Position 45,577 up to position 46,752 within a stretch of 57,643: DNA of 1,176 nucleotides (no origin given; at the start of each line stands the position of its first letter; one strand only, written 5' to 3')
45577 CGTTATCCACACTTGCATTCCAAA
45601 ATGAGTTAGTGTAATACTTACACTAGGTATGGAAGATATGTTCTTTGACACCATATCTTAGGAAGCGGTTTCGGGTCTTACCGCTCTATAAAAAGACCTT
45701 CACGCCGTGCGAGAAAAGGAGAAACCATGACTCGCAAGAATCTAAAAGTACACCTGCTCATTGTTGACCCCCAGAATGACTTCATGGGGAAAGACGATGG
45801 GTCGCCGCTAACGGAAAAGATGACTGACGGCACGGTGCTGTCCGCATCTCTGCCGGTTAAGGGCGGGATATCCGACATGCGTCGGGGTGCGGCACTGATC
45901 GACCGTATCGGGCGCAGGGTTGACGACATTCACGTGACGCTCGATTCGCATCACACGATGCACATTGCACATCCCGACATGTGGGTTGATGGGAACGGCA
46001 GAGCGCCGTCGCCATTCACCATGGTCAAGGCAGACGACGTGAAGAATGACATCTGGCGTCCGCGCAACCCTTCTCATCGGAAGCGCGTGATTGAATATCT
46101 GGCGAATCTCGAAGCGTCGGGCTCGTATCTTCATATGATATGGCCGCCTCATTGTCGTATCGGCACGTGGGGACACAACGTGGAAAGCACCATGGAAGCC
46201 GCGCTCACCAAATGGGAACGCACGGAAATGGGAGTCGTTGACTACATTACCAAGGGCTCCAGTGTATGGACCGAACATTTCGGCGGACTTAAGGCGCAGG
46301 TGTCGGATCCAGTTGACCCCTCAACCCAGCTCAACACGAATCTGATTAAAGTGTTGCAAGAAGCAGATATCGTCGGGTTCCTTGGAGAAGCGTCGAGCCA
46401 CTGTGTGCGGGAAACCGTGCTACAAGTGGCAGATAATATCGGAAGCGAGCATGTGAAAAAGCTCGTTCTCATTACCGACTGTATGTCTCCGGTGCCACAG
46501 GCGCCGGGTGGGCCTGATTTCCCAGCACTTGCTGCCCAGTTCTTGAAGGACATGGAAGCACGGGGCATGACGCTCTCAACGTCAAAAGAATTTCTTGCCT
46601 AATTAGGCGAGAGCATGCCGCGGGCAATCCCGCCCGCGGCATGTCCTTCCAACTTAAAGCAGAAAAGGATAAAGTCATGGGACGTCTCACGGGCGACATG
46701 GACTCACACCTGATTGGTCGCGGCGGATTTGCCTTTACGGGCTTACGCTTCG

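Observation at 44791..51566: A TerY-P-type vWA/PP2C/kinase triad embedded inside an NrtR-headed NAD salvage locus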

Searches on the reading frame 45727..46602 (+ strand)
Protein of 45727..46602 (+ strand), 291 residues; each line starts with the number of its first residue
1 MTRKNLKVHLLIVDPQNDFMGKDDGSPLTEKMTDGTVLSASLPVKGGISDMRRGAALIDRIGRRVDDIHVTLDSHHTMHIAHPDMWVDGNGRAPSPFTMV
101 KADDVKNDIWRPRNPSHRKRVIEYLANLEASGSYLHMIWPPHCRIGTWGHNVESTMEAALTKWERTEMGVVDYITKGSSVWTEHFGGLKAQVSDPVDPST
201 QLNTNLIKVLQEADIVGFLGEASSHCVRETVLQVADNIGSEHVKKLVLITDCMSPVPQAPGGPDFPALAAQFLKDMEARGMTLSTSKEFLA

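Call 3: search_protein_families(library=pfam, proteins=[window:45727-46602:+], max_evalue=0.01)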
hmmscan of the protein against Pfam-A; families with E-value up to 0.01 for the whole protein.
window:45727-46602:+ (291 aa): 0 families

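Call 4: search_protein_families(library=padloc, proteins=[window:45727-46602:+], max_evalue=0.01)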
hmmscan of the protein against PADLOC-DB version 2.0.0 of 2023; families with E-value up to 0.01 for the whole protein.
window:45727-46602:+ (291 aa): 0 families

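Call 5: search_protein_families(library=ncbifam, proteins=[window:45727-46602:+], max_evalue=0.01)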
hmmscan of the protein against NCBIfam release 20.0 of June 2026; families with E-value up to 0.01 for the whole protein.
window:45727-46602:+ (291 aa): 0 families

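Call 6: search_protein_families(library=pfam, proteins=[window:45727-46602:+], max_evalue=10)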
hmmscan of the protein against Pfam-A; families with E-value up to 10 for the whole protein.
window:45727-46602:+ (291 aa): 2 families
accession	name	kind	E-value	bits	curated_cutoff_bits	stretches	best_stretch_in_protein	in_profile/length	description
PF00857.26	Isochorismatase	-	0.028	15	27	1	202-257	100-152/175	Isochorismatase domain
PF05344.16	DUF746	-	0.12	12.8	26.9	1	120-134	35-49/64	Domain of Unknown Function (DUF746)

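Call 7: search_solved_structures(query=window:45727-46602:+, max_evalue=10, show_alignments=2)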
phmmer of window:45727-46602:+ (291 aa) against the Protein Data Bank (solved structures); distinct sequences matched with E-value up to 10: 5.
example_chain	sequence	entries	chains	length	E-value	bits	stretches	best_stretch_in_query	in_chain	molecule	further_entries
2h0r_A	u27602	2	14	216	0.12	14.7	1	137-235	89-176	Nicotinamidase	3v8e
3pl1_A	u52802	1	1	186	0.22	13.9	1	137-235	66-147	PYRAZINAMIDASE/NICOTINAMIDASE PNCA (PZase)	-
4aih_A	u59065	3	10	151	0.76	12.1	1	23-79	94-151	TRANSCRIPTIONAL REGULATOR SLYA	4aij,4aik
29iv_A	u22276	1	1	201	0.79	12.1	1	137-255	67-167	nicotinamidase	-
5eax_A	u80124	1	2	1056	1.6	11.1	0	88-158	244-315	DNA replication ATP-dependent helicase/nuclease DNA2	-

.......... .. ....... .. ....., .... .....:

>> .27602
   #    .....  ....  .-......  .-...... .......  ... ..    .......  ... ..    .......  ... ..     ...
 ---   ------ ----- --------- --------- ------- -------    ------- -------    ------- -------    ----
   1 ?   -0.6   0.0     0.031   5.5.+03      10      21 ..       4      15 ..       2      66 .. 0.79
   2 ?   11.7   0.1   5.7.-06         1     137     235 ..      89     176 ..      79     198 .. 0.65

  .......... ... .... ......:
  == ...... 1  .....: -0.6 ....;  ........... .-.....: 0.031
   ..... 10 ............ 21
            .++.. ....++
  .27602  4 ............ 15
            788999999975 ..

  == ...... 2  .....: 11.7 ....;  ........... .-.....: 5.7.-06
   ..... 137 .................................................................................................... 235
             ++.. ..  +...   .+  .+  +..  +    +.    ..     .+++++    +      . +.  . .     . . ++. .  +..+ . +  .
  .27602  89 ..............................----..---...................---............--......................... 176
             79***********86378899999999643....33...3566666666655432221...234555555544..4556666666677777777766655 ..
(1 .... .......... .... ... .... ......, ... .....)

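Call 29: find_homologous_proteins(query=window:45727-46602:+)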
Query window:45727-46602:+ (291 aa): 3668 proteins with E <= 0.001 among 4880 candidates; the best 120 are listed.
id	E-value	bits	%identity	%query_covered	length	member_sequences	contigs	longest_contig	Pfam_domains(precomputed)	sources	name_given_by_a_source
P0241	8.7e-196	667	100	100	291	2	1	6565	-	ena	-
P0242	8.3e-148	509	74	100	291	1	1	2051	-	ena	-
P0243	9.1e-146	503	74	100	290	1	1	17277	-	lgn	-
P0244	1.4e-143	495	71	100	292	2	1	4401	-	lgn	-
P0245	1.8e-142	492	73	99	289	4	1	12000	-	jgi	-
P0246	1.2e-141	489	70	100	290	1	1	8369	-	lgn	-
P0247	2.0e-141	488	73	99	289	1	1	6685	-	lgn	-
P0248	5.8e-141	487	70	100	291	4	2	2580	-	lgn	-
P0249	3.1e-139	481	71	99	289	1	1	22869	-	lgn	-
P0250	5.4e-139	480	68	100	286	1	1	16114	-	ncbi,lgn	-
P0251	7.1e-138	477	71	100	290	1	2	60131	-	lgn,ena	-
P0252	1.6e-136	472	68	100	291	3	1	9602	-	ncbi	-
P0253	2.4e-135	468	68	99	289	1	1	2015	-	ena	-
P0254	3.4e-135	468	70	100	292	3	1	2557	-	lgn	-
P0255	6.5e-135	467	69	99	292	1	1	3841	-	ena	-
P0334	1.0e-106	374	57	99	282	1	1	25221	PF00857.27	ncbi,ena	-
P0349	1.1e-105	371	53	99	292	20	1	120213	-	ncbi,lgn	ncbi:nicotinamidase/pyrazinamidase [Bradyrhizobium barranii subsp. barranii]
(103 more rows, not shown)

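Call 33: search_solved_structures(query=A3, max_evalue=0.1, show_alignments=1)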
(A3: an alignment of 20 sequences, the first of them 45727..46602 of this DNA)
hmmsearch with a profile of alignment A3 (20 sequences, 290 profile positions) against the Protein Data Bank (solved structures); distinct sequences matched with E-value up to 0.1: 3.
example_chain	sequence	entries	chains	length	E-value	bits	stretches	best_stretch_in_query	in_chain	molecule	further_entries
29iv_A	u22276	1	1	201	2.3e-05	26.9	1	136-259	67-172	nicotinamidase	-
2h0r_A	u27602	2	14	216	0.0016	20.9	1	134-260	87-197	Nicotinamidase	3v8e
3pl1_A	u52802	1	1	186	0.0036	19.7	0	211-236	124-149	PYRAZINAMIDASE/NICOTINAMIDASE PNCA (PZase)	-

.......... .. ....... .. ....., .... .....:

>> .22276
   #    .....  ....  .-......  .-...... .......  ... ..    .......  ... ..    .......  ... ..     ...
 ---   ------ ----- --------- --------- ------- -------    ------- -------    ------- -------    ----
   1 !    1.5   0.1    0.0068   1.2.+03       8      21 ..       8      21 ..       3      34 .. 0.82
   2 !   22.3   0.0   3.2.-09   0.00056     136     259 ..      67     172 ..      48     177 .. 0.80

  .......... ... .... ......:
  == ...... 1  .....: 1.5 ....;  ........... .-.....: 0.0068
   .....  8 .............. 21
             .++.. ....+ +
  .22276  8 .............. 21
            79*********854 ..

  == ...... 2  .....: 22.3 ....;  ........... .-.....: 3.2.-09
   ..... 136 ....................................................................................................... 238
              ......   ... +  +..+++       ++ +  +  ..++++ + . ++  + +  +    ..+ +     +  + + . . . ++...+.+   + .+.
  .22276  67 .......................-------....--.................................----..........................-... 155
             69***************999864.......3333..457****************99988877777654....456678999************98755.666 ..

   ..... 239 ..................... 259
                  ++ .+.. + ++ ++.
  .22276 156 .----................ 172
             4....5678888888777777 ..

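Call 46: find_encoding_contigs(protein=P0349, flank=10000, max_places=3)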
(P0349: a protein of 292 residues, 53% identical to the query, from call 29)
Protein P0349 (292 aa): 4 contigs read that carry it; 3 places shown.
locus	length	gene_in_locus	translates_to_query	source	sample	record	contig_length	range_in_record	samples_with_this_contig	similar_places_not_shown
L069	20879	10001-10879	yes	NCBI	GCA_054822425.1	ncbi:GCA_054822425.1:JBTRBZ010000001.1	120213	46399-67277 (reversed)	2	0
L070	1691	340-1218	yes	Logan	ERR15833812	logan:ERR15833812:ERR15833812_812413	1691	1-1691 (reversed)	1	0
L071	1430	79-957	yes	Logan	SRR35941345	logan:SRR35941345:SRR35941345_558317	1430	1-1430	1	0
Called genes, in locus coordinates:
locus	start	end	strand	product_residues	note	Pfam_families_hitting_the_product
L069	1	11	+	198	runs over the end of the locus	-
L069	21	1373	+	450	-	PF13476:AAA_23 (weak)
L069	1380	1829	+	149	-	-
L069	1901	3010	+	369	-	PF12684:DUF3799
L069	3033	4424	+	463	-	-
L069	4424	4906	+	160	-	-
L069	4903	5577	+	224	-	PF08299:Bac_DnaA_C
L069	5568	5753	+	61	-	-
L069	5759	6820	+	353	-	PF07505:DUF5131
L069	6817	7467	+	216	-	-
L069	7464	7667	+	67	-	-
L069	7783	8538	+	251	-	-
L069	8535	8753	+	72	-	-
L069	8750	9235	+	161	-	PF11672:DUF3268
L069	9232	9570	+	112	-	-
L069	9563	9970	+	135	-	-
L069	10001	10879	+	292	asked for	-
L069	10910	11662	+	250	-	-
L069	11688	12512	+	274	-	PF13672:PP2C_2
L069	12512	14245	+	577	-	-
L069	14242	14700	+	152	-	-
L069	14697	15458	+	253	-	PF05869:Dam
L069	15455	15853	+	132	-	-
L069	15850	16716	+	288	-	-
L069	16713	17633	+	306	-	PF00929:RNase_T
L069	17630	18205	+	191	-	PF07799:DUF1643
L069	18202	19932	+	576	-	PF01935:DUF87 (weak)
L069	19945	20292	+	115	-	-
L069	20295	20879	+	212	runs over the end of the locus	-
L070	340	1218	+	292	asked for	-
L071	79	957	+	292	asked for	-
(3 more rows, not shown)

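Call 60: search_protein_families(library=padloc, proteins=[window:45727-46602:+], max_evalue=10)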
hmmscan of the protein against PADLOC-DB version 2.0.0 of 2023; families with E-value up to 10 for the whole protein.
window:45727-46602:+ (291 aa): 0 families

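Call 61: search_protein_families(library=phrogs, proteins=[L069:21-1373:+, L069:1901-3010:+, L069:3033-4424:+, L069:4903-5577:+, L069:5759-6820:+, L069:14697-15458:+, L069:15850-16716:+, L069:16713-17633:+, L069:17630-18205:+, L069:18202-19932:+], max_evalue=0.00001)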
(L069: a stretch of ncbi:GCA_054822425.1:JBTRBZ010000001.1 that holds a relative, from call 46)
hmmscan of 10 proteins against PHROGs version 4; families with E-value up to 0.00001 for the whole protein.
L069:21-1373:+ (450 aa): 1 family
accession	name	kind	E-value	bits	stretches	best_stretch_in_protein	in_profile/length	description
phrog_1499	-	unknown function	4.5e-81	274.3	1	8-442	4-424/427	-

L069:1901-3010:+ (369 aa): 2 families
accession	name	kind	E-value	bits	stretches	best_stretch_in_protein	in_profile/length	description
phrog_412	-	DNA, RNA and nucleotide metabolism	2.8e-39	136.6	1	11-259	131-339/440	exonuclease VIII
phrog_607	-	DNA, RNA and nucleotide metabolism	6.4e-11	42.2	1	16-255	575-804/883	exonuclease VII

L069:3033-4424:+ (463 aa): 1 family
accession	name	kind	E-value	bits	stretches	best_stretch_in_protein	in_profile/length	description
phrog_3657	-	unknown function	3.7e-46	158.5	1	29-264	30-268/289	-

L069:4903-5577:+ (224 aa): 0 families

L069:5759-6820:+ (353 aa): 1 family
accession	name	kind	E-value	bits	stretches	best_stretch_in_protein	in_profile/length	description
phrog_2045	-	unknown function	9.2e-108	361.2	1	1-352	1-287/299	-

L069:14697-15458:+ (253 aa): 2 families
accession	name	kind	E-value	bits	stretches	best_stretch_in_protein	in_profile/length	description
phrog_111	-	other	1.3e-35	124.8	1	11-166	56-210/345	DNA methyltransferase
phrog_22740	-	unknown function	1.1e-06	30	1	19-83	10-75/99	-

L069:15850-16716:+ (288 aa): 1 family
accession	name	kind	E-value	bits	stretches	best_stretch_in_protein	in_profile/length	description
phrog_12643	-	unknown function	4.3e-27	96.1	1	45-285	120-358/361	-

L069:16713-17633:+ (306 aa): 2 families
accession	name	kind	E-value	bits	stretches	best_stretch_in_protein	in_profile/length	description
phrog_192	-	DNA, RNA and nucleotide metabolism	1.9e-31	110.7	1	6-217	111-335/397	DNA polymerase exonuclease subunit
phrog_14632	-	DNA, RNA and nucleotide metabolism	1.1e-07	31.9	1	6-166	87-242/380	DNA polymerase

L069:17630-18205:+ (191 aa): 1 family
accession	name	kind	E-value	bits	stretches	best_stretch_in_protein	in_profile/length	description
phrog_3230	-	unknown function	1.9e-37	129.6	1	30-187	17-164/167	-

L069:18202-19932:+ (576 aa): 2 families
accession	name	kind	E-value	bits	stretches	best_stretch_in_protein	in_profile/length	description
phrog_7035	-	unknown function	1.4e-18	67.7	1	128-245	488-596/969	-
phrog_2666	-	head and packaging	9.5e-17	61.8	1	11-229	321-506/555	terminase large subunit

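Call 71: find_related_loci(query=A3, collection=metagenome_contigs, flank=7000)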
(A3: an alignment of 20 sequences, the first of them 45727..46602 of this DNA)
Query A3 (291 aa) in metagenome_contigs; peptide patterns used: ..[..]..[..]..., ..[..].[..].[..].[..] (x = any residue, [..] = any of these).
387 stretches matched a pattern; 360 encode a relative of the query (tblastn E <= 1e-3); the best 80 are kept; 80 distinct loci.
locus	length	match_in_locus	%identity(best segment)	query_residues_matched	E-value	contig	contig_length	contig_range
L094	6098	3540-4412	100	1-291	0e+0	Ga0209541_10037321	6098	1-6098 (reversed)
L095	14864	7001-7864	73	3-291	2e-147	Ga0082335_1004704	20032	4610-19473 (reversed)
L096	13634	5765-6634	68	1-291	2e-141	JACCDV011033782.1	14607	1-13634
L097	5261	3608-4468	68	3-290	1e-136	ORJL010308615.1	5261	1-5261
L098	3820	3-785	72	30-291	6e-135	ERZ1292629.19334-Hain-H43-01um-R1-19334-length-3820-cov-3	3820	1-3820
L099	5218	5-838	71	11-290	9e-131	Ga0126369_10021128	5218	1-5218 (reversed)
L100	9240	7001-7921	64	1-291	3e-138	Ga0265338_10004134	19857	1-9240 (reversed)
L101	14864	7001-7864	63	4-291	9e-128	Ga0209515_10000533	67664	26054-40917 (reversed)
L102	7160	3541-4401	58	4-290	5e-123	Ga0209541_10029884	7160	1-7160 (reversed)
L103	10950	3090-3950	59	4-290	7e-122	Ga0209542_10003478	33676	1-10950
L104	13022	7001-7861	60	4-290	5e-122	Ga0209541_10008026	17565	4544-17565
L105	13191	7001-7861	57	4-290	5e-120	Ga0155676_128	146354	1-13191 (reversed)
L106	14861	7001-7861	57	4-290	5e-120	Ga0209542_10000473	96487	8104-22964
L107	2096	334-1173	59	4-291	1e-126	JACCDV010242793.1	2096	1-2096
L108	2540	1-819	62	19-291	5e-124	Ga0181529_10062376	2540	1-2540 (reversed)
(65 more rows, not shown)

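Call 88: search_dna_similar(query=window:45727-46602:+, collection=phages, mode=protein, max_evalue=1e-10, max_rows=25)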
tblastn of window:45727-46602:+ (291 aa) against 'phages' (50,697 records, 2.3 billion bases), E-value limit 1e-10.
Records with a match: 4; places in all: 4; records where one place covers at least 80% of the query: 4.
Best place of each record, by identity: <60% 4.
By first word of the organism name: uncultured 3; Bacteriophage 1.
By host as written in the record: - 4.
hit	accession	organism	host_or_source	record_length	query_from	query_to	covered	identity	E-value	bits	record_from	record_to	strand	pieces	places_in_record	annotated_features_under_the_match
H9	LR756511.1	uncultured phage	metagenomic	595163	7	290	98%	41.4%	3e-63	221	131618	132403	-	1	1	record has no annotation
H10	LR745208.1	uncultured phage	metagenomic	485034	5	281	95%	41.7%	1e-65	227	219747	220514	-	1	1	record has no annotation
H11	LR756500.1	uncultured phage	metagenomic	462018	7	257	86%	33.7%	9e-40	153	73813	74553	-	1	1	record has no annotation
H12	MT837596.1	Bacteriophage sp.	human fecal samples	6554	7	257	86%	27.3%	6e-23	103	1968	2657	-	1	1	record has no annotation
